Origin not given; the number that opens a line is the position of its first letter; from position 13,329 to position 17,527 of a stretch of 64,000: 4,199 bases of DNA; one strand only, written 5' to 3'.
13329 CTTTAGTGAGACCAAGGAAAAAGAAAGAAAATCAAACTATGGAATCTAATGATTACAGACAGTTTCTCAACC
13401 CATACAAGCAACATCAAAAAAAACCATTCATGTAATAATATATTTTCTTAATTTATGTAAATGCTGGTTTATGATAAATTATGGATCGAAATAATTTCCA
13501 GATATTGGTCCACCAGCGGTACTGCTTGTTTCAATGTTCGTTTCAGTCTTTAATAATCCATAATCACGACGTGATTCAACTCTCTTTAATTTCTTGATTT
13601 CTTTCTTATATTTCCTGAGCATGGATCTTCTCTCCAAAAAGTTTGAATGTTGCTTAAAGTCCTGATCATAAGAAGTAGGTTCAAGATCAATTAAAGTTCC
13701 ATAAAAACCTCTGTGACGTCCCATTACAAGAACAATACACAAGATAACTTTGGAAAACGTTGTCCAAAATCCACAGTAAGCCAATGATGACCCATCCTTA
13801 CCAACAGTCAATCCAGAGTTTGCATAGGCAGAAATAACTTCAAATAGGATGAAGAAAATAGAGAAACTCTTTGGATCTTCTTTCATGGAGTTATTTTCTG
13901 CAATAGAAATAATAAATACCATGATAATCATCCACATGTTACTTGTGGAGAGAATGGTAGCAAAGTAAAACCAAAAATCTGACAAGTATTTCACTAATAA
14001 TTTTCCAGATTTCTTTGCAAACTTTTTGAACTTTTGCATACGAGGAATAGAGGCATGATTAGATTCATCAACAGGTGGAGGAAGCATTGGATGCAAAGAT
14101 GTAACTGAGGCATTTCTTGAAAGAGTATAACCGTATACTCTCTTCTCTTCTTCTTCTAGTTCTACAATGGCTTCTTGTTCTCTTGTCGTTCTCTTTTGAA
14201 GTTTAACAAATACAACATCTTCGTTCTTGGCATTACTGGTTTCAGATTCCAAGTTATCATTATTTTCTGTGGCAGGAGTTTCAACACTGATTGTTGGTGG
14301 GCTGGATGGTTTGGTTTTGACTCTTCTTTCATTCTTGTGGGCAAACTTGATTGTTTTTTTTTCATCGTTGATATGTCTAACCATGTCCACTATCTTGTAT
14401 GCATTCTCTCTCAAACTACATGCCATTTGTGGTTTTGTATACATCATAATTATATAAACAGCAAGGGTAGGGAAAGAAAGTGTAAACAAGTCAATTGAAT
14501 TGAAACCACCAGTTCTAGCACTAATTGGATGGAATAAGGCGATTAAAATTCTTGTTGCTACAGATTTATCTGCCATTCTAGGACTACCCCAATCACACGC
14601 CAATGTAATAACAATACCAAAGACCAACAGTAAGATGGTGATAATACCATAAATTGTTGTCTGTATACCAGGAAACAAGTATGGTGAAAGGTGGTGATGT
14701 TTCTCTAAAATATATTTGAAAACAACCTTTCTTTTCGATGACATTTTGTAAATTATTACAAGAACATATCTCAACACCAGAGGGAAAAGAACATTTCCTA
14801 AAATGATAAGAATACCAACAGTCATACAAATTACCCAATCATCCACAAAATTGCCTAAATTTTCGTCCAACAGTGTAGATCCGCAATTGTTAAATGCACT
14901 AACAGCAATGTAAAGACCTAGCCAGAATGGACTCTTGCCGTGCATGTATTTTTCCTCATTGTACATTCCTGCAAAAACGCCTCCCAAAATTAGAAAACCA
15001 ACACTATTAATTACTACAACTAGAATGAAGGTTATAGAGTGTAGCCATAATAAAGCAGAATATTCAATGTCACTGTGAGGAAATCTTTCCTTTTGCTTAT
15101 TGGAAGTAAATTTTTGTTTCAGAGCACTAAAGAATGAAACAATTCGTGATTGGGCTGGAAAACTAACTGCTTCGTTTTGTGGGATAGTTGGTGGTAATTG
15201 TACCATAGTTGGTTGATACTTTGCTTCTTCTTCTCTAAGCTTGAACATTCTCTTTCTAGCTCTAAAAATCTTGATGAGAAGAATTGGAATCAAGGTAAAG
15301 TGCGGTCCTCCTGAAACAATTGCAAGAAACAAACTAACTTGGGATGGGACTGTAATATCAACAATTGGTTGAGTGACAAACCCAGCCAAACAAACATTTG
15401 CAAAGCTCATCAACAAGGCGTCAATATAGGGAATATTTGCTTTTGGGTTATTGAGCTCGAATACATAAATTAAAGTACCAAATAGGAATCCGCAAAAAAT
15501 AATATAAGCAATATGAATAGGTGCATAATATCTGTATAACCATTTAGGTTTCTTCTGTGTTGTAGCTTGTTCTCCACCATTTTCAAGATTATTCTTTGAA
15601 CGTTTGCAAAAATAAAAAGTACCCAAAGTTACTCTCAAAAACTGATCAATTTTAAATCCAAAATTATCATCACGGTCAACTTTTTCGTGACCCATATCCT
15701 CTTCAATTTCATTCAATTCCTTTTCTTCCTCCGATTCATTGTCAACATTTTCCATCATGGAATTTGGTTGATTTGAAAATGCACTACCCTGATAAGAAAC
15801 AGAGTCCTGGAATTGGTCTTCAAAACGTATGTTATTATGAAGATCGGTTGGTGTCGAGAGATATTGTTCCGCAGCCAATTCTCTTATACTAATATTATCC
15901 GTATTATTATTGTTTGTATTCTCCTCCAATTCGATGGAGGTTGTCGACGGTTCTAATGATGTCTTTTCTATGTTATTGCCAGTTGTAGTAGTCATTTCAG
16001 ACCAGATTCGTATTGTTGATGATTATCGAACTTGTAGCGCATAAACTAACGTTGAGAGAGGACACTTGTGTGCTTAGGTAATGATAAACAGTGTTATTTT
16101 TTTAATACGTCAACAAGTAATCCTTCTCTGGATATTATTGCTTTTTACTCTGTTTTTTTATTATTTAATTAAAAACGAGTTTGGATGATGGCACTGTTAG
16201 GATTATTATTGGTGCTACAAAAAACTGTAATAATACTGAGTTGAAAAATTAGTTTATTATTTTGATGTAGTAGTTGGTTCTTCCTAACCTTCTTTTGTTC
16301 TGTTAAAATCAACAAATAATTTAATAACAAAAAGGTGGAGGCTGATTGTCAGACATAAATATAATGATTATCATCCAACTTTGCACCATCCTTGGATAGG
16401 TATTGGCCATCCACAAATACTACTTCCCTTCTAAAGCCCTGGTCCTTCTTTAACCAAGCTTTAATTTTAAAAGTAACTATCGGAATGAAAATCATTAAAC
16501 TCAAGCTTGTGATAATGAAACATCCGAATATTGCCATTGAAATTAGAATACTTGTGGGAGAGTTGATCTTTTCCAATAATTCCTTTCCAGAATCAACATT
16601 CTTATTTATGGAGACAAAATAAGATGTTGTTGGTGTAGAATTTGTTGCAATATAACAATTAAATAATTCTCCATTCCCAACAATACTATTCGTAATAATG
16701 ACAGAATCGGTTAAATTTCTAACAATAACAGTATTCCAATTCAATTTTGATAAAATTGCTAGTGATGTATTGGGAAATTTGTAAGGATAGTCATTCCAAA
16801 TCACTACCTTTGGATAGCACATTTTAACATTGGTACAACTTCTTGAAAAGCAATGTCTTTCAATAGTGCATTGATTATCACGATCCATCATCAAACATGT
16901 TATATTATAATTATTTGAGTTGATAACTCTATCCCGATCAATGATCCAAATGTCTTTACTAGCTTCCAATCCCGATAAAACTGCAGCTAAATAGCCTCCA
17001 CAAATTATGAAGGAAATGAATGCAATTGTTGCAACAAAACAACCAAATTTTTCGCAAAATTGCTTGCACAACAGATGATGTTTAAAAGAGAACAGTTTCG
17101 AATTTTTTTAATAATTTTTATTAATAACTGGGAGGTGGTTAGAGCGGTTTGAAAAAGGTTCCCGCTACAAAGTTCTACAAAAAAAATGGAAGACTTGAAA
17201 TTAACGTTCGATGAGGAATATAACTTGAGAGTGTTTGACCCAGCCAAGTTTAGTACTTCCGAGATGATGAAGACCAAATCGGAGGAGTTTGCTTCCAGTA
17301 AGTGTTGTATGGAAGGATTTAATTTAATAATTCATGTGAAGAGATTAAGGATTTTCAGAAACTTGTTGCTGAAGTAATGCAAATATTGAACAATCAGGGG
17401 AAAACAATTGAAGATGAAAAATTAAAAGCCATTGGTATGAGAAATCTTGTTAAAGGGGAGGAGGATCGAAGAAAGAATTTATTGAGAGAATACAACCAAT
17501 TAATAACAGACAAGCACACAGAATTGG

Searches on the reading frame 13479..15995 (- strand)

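Call 12: search_protein_families(library=pfam, proteins=[window:13479-15995:-], max_evalue=0.001)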
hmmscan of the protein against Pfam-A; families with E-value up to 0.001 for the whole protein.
window:13479-15995:- (838 aa): 1 family
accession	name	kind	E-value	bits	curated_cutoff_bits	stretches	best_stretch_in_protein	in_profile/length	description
PF02386.22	TrkH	-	1.9e-39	135.9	27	1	303-764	131-484/502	Cation transport protein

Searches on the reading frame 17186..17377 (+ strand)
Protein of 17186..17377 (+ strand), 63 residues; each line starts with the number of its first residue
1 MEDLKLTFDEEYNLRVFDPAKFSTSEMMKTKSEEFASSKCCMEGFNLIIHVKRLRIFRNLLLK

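Call 44: search_protein_families(library=pfam, proteins=[window:17186-17377:+], max_evalue=0.01)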
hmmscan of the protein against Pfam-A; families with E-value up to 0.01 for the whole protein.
window:17186-17377:+ (63 aa): 1 family
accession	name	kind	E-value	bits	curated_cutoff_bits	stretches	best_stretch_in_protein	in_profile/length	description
PF14931.11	IFT20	-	3.4e-06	27.7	27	1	6-38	2-34/119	Intraflagellar transport complex B, subunit 20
